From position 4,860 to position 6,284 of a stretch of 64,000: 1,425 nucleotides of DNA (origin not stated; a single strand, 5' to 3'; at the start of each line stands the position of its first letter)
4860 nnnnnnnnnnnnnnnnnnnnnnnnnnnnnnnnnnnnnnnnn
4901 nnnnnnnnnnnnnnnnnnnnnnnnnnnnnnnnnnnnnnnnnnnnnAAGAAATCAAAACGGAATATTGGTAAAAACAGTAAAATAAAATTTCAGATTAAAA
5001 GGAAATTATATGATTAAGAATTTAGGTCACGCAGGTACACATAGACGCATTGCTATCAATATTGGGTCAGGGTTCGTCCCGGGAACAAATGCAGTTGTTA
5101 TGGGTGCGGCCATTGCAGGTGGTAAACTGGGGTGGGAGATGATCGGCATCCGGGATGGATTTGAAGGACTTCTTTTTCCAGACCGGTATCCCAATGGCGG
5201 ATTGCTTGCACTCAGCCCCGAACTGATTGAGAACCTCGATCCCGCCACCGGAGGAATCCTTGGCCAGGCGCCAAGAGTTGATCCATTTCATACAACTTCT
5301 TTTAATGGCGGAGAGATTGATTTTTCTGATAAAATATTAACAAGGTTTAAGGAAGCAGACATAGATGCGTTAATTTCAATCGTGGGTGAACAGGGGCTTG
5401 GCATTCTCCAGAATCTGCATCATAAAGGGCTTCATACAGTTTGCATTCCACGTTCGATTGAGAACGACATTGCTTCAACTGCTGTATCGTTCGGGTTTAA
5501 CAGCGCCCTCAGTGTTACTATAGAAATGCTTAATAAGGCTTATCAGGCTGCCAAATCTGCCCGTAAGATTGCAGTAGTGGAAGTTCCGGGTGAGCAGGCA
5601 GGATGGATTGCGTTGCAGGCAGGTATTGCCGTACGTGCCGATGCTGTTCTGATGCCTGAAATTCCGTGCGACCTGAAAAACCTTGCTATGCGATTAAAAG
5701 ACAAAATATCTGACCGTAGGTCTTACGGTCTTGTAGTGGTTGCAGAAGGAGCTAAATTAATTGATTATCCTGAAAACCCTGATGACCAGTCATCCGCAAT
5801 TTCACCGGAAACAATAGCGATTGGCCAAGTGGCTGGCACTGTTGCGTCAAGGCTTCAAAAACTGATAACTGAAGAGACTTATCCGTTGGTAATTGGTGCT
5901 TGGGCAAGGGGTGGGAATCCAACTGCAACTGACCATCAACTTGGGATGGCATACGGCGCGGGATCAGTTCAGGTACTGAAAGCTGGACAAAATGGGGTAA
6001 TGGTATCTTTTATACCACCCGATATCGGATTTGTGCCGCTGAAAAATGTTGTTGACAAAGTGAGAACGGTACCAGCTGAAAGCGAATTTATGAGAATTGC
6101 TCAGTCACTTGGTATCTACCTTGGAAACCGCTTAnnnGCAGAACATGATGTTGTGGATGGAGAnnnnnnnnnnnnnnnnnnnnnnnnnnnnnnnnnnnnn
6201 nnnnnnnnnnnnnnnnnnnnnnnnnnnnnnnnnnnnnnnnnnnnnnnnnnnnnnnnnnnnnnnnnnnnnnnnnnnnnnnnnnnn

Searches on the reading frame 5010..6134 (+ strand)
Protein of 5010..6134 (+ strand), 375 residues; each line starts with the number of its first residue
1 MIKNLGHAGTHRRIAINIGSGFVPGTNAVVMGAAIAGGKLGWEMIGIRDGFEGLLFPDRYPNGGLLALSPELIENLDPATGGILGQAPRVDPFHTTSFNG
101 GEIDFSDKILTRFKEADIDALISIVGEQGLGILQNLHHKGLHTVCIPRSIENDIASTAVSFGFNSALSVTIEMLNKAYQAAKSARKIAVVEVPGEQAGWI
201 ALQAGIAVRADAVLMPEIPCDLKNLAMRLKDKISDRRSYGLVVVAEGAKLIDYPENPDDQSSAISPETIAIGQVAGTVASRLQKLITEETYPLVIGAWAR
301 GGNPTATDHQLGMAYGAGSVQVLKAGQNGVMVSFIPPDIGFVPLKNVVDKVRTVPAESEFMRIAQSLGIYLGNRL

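Call 14: search_protein_families(library=pfam, proteins=[window:5010-6134:+], max_evalue=0.001)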
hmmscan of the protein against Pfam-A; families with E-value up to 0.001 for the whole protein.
window:5010-6134:+ (375 aa): 1 family
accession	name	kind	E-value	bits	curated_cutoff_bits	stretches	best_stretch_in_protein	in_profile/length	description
PF00365.25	PFK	-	1.4e-59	202.2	30.9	1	13-322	1-276/277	Phosphofructokinase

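Call 33: search_protein_families(library=ncbifam, proteins=[window:5010-6134:+], max_evalue=0.00001)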
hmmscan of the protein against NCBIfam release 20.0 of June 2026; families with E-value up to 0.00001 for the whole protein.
window:5010-6134:+ (375 aa): 11 families
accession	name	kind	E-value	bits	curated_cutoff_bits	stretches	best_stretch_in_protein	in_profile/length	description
TIGR02483.1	PFK_mixed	subfamily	3e-71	240.1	430.55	1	13-347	1-324/325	phosphofructokinase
NF010674.0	PRK14071.1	equivalog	1.5e-61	208.3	544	1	10-373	3-360/360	ATP-dependent 6-phosphofructokinase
NF002872.1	PRK03202.1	subfamily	2.2e-61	207.6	253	1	13-368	2-322/323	ATP-dependent 6-phosphofructokinase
TIGR02482.1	PFKA_ATP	equivalog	2.2e-41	141.8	371.35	2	14-249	2-224/301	6-phosphofructokinase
TIGR02478.1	6PF1K_euk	equivalog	2.3e-29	102.2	708.4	1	133-359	133-348/744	6-phosphofructokinase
NF005301.0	PRK06830.1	equivalog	3.3e-27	95.1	400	1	10-362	80-430/445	ATP-dependent 6-phosphofructokinase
NF041103.1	PFKA_PPi_Ttgales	equivalog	2.3e-26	92.8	550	1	14-371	1-376/407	diphosphate--fructose-6-phosphate 1-phosphotransferase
NF010675.0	PRK14072.1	subfamily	1.4e-19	70.2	273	1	107-357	93-365/416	diphosphate--fructose-6-phosphate 1-phosphotransferase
NF005482.0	PRK07085.1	subfamily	2.1e-08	33.2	446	1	107-247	157-314/558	diphosphate--fructose-6-phosphate 1-phosphotransferase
TIGR02477.1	PFKA_PPi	equivalog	2.3e-08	33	587.95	1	107-247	151-308/539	diphosphate--fructose-6-phosphate 1-phosphotransferase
NF005121.0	PRK06555.1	equivalog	1.5e-06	27.3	395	0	138-204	139-206/404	pyrophosphate--fructose-6-phosphate 1-phosphotransferase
